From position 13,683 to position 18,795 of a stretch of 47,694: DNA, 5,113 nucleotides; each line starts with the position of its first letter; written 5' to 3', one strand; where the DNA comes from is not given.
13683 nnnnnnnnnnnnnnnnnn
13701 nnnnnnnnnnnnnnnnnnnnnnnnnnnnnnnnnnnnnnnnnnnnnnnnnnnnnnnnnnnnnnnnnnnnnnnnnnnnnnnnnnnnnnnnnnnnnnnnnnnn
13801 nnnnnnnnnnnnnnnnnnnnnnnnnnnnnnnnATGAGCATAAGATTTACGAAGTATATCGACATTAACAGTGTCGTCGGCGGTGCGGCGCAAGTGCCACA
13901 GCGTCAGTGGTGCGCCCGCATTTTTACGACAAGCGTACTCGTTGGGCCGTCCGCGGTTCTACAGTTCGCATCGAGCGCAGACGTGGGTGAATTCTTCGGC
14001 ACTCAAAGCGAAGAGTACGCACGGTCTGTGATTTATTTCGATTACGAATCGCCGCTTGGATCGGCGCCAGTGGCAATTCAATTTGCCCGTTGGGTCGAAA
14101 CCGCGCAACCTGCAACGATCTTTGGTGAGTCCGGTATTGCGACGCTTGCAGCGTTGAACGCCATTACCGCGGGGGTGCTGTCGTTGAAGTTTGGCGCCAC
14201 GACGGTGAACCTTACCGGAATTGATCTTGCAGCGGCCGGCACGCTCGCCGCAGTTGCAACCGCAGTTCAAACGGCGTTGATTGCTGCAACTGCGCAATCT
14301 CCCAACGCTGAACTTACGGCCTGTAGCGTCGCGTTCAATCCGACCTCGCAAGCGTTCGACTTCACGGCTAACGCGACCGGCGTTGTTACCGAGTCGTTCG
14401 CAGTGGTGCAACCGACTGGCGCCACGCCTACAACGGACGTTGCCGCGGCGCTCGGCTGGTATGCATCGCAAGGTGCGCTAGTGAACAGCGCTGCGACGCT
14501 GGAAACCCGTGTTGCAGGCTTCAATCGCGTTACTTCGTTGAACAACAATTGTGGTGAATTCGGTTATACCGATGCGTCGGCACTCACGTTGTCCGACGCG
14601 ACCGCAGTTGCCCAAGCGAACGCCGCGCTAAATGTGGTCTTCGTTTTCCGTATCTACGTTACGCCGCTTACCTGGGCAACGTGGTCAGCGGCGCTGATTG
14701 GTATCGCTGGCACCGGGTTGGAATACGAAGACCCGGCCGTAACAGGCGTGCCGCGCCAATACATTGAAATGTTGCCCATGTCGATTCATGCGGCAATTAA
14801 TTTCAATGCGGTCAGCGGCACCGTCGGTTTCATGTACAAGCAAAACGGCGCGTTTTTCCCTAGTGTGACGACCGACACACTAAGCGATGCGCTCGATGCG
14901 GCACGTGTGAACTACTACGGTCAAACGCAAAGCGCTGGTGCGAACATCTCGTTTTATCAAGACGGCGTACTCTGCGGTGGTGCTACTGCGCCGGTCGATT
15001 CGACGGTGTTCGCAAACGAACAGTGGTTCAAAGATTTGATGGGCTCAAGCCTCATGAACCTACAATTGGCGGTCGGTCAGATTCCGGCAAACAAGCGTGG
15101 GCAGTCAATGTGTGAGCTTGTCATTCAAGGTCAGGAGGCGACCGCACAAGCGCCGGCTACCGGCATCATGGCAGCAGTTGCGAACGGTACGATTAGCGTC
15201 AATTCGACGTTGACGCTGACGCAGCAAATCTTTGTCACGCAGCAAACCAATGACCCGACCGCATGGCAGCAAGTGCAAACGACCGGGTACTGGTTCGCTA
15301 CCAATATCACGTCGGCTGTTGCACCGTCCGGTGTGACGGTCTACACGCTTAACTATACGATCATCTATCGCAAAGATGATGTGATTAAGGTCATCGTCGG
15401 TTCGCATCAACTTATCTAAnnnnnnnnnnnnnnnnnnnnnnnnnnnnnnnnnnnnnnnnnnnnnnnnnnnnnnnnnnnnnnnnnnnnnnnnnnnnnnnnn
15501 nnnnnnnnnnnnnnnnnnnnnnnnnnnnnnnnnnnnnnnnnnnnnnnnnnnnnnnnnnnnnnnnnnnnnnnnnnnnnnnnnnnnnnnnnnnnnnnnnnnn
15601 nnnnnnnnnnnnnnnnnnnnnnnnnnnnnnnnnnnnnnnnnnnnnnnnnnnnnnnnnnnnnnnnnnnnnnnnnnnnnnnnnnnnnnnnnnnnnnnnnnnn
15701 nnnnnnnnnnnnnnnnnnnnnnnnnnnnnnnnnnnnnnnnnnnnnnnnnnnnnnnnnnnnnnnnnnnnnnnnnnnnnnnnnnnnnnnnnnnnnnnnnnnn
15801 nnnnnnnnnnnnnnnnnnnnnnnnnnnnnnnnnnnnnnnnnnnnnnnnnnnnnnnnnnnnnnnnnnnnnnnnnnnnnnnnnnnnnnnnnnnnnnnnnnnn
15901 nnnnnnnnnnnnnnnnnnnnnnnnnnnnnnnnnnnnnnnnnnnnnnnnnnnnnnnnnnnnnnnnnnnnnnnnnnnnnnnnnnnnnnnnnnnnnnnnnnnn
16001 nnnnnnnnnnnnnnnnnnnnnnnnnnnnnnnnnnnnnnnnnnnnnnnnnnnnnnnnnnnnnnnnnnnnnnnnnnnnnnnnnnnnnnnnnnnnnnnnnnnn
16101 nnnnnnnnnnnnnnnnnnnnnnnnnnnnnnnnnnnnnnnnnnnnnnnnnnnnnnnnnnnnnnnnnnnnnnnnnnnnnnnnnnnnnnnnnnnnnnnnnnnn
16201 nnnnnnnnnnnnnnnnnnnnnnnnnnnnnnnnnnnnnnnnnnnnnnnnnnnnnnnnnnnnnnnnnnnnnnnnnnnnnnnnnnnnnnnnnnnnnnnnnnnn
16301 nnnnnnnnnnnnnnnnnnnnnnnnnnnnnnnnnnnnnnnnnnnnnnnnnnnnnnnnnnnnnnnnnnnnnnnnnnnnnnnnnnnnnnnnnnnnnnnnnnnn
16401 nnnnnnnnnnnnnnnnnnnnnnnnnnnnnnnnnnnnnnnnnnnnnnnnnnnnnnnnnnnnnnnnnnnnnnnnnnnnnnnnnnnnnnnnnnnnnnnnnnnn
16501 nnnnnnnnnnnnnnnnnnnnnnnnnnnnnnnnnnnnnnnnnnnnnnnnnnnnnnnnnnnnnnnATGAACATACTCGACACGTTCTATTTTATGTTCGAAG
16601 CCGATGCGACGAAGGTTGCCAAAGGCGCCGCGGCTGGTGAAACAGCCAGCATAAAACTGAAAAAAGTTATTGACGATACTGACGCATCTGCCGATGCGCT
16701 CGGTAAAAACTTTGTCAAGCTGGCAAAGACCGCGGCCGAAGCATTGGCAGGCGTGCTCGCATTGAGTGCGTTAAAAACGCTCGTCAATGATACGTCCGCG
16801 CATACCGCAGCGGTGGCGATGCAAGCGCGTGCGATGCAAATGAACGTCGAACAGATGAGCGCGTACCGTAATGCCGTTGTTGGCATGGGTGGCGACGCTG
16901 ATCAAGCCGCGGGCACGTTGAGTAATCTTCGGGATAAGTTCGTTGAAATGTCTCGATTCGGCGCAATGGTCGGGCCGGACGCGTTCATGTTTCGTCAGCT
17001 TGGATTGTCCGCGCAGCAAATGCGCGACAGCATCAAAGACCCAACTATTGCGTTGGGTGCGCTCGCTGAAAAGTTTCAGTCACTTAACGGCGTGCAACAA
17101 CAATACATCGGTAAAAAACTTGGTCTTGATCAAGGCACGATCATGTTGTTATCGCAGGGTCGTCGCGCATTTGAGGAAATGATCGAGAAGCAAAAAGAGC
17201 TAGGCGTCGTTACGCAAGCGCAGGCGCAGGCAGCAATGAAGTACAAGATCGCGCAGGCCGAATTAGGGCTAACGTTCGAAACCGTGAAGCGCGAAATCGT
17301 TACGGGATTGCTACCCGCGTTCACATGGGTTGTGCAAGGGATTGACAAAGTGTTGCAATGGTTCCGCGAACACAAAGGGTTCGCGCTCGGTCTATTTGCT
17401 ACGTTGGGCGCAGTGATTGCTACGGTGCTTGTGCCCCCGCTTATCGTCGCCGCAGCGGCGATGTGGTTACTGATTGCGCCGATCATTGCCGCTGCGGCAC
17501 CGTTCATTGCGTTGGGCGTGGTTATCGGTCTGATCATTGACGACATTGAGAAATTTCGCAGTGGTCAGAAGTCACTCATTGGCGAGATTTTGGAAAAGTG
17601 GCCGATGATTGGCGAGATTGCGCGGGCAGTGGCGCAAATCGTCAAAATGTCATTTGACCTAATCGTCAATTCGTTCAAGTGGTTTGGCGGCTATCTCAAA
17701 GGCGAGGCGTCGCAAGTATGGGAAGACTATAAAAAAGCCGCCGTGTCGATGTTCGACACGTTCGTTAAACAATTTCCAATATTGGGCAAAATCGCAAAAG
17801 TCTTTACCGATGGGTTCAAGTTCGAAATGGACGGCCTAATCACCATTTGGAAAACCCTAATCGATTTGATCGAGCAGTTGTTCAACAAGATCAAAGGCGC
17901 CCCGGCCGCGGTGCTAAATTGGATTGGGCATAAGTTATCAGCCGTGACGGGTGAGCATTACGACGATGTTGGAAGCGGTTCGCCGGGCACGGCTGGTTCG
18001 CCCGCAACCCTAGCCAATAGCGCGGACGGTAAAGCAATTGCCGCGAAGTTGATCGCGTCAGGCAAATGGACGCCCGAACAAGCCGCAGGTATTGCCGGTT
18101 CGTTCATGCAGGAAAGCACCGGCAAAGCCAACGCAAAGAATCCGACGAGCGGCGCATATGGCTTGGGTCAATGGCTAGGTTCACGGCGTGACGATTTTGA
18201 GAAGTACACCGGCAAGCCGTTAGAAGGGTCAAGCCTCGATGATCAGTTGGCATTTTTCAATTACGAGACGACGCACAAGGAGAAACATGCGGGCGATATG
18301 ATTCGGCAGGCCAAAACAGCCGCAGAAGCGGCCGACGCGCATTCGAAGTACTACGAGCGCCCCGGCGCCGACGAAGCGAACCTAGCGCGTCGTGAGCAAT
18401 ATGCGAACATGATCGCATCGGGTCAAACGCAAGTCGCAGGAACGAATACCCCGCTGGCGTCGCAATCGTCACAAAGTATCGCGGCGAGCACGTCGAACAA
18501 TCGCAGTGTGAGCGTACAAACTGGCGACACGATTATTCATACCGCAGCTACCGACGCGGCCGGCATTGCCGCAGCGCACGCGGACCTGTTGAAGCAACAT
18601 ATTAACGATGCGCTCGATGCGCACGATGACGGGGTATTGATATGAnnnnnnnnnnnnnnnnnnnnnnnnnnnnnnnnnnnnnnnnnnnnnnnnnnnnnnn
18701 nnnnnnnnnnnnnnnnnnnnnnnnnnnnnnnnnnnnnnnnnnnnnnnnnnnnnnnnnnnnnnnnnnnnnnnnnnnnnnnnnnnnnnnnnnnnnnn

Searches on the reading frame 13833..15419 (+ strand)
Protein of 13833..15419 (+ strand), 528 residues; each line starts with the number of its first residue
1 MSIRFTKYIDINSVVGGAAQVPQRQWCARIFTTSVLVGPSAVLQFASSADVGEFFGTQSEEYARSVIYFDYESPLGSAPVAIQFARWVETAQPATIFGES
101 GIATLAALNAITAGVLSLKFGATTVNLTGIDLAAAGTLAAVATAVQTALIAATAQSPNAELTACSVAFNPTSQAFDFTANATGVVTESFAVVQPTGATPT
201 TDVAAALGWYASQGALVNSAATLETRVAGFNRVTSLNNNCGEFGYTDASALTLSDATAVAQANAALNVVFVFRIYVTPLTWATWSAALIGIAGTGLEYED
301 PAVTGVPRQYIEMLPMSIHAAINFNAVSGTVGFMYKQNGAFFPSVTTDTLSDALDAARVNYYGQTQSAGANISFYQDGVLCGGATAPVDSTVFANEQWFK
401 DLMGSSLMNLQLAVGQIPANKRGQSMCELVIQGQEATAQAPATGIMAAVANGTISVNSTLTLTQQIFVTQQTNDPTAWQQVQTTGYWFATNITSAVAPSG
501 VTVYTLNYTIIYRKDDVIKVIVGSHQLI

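Call 64: search_protein_families(library=phrogs, proteins=[window:13833-15419:+], max_evalue=0.00001)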
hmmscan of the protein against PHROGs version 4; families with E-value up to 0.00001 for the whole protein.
window:13833-15419:+ (528 aa): 1 family
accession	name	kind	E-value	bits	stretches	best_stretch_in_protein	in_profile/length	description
phrog_205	-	tail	2.5e-37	129.8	1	1-489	11-393/455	tail sheath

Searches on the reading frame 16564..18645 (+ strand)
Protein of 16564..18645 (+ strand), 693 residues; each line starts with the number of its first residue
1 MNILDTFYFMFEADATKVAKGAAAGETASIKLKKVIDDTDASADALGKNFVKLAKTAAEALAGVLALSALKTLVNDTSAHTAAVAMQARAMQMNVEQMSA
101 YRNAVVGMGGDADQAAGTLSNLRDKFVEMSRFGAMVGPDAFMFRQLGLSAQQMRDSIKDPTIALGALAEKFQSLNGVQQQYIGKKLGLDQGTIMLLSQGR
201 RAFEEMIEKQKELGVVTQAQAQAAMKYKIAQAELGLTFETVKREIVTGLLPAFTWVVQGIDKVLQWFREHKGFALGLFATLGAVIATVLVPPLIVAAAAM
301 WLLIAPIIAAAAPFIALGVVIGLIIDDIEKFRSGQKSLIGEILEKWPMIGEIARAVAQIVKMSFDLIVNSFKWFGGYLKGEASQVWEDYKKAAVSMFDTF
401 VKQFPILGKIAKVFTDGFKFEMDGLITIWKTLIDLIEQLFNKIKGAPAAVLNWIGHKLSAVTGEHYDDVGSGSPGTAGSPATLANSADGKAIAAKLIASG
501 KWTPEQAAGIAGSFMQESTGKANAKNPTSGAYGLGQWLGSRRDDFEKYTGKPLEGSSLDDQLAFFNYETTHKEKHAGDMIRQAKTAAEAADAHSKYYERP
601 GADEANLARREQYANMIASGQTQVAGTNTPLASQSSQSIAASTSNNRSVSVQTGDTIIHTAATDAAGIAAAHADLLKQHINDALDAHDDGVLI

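Call 64: search_protein_families(library=phrogs, proteins=[window:16564-18645:+], max_evalue=0.00001)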
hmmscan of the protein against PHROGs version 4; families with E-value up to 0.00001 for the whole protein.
window:16564-18645:+ (693 aa): 11 families
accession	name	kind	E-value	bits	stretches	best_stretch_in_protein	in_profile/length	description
phrog_9570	-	tail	4.2e-71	241.8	1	1-679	4-679/689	tail length tape measure protein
phrog_34923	-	tail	7e-39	134.8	1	31-350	91-404/540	tail length tape measure protein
phrog_3824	-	unknown function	6.3e-36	125.6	1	19-644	21-619/750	-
phrog_2276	-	tail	4.1e-29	102.8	1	31-666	51-554/673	tail length tape measure protein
phrog_8125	-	tail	1.3e-23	84.9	1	54-524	70-538/578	tail length tape measure protein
phrog_2013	-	tail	6.8e-20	72.3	1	31-272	38-277/657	lytic tail protein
phrog_12278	-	tail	4.9e-18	66.6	1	66-270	47-251/448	tail fiber protein/ lysozyme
phrog_9388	-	unknown function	2e-16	60.9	1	48-264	29-238/615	-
phrog_8949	-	unknown function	7.7e-16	59.6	1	469-640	316-504/557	-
phrog_12506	-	tail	3.2e-12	47.4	1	58-226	34-203/218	tail length tape measure protein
phrog_24249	-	tail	5.6e-06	26.4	1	496-658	19-182/739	tail protein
